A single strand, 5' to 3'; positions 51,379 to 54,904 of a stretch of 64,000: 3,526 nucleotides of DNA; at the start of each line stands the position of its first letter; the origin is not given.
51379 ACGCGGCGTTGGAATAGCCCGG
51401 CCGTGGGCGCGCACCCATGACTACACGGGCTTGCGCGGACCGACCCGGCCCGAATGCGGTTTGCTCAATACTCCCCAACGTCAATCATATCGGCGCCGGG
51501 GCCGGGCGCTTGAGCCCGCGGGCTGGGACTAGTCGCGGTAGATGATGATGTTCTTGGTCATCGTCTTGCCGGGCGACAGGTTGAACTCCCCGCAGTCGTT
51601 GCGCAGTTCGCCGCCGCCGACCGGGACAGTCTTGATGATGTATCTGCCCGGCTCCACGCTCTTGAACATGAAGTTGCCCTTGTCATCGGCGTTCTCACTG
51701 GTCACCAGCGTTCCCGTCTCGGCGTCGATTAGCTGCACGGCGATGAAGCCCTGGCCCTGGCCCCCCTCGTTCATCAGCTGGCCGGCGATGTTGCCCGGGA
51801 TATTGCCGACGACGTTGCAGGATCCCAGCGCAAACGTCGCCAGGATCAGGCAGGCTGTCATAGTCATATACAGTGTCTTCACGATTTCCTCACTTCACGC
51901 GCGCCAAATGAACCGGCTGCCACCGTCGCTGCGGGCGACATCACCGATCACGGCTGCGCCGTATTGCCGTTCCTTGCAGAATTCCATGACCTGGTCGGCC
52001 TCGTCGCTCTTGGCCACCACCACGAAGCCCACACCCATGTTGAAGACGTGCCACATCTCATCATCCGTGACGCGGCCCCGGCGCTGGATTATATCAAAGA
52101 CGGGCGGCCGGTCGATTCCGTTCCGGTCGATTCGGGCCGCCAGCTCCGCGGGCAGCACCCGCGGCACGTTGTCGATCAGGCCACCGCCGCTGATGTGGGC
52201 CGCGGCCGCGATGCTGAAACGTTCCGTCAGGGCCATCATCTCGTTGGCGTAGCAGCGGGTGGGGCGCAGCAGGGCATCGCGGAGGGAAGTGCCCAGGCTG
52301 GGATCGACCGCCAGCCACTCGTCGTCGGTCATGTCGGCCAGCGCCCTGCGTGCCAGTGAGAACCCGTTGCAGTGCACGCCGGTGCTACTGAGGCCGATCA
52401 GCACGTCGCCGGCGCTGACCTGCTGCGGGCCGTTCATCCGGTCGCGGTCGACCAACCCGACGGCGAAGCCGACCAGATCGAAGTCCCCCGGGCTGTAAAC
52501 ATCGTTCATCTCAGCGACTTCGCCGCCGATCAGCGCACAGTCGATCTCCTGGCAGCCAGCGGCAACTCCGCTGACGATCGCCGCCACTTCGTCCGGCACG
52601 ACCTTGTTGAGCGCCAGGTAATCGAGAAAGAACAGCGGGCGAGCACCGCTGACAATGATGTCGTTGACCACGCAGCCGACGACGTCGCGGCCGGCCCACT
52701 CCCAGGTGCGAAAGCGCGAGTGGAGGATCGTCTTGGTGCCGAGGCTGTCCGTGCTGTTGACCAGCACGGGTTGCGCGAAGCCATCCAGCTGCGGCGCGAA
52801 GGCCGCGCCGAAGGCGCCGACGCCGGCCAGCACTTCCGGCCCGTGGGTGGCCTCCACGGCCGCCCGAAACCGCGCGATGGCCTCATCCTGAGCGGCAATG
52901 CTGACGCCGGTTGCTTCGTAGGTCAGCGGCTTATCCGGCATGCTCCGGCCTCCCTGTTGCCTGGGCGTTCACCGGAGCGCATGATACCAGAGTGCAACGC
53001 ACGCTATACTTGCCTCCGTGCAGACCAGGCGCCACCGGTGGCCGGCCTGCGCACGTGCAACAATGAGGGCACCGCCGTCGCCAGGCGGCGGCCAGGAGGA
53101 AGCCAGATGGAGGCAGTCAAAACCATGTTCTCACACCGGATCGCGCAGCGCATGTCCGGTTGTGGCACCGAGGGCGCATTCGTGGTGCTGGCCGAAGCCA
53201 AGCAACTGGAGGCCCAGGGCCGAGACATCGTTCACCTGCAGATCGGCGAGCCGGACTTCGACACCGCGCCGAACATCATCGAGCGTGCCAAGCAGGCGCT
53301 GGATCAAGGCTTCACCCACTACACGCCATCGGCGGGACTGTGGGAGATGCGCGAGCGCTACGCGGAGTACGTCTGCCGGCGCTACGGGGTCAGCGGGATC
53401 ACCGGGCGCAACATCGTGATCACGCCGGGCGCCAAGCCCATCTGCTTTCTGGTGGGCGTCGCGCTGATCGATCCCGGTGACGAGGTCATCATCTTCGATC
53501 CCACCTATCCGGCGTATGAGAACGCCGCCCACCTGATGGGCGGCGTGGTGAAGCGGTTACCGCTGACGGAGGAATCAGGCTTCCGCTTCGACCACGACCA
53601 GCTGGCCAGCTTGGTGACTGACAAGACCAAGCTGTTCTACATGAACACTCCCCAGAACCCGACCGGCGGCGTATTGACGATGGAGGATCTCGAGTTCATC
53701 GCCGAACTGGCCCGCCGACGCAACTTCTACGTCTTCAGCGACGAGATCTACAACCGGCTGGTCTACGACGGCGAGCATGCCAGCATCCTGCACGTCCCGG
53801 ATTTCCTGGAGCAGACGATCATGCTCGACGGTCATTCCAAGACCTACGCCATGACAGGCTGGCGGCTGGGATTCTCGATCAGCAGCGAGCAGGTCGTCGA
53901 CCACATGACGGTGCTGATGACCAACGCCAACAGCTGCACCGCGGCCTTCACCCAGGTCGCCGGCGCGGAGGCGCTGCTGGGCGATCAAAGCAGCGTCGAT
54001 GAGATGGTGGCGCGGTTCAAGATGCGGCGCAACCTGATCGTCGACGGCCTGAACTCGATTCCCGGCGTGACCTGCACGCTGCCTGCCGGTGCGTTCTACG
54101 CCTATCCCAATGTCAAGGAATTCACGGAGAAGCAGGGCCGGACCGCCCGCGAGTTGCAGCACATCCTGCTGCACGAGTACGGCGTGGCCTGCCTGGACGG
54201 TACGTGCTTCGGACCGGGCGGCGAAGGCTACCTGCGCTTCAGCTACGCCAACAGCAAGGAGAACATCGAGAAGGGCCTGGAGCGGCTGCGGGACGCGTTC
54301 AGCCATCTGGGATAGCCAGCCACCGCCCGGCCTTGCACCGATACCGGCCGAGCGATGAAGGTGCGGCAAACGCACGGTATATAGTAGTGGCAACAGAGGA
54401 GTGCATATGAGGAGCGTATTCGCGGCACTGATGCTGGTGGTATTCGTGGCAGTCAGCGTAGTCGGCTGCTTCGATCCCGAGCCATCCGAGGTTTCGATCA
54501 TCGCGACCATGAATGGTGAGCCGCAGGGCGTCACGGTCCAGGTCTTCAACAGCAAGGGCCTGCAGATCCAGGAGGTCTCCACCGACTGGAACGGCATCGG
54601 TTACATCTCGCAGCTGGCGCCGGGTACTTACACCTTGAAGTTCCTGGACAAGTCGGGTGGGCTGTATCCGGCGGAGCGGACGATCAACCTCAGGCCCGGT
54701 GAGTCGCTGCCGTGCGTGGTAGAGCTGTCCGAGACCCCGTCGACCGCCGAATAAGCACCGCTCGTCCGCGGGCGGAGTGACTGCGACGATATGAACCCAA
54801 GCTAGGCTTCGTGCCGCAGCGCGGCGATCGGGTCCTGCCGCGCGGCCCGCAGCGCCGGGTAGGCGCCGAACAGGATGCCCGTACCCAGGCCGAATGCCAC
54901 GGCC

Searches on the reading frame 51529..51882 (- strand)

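Call 75: search_protein_families(library=pfam, proteins=[window:51529-51882:-], max_evalue=0.001)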
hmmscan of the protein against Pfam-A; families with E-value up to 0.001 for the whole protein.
window:51529-51882:- (117 aa): 2 families
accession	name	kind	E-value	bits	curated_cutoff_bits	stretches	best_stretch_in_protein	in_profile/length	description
PF17210.9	SdrD_B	-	0.00035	21.2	29.7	1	40-86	20-65/112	SdrD B-like domain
PF13620.12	CarboxypepD_reg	-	0.0004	21.1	32.3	1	32-94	2-63/82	Carboxypeptidase regulatory-like domain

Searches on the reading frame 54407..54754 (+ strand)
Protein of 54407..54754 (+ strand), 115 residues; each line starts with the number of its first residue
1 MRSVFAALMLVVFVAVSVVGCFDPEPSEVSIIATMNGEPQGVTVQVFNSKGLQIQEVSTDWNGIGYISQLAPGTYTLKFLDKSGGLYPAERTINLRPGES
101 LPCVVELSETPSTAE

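Call 47: search_protein_families(library=pfam, proteins=[window:54407-54754:+], max_evalue=0.05)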
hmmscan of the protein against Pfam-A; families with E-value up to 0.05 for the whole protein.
window:54407-54754:+ (115 aa): 4 families
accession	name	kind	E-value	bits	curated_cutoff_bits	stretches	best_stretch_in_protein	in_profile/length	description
PF13620.12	CarboxypepD_reg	-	4.6e-06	27.3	32.3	1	36-106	10-80/82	Carboxypeptidase regulatory-like domain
PF17210.9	SdrD_B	-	8.7e-05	23.1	29.7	1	40-84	25-69/112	SdrD B-like domain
PF17802.7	SpaA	-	0.0011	19.5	23.1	1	40-78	17-57/91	Prealbumin-like fold domain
PF18962.6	Por_Secre_tail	-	0.016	15.9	27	1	28-83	9-66/75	Secretion system C-terminal sorting domain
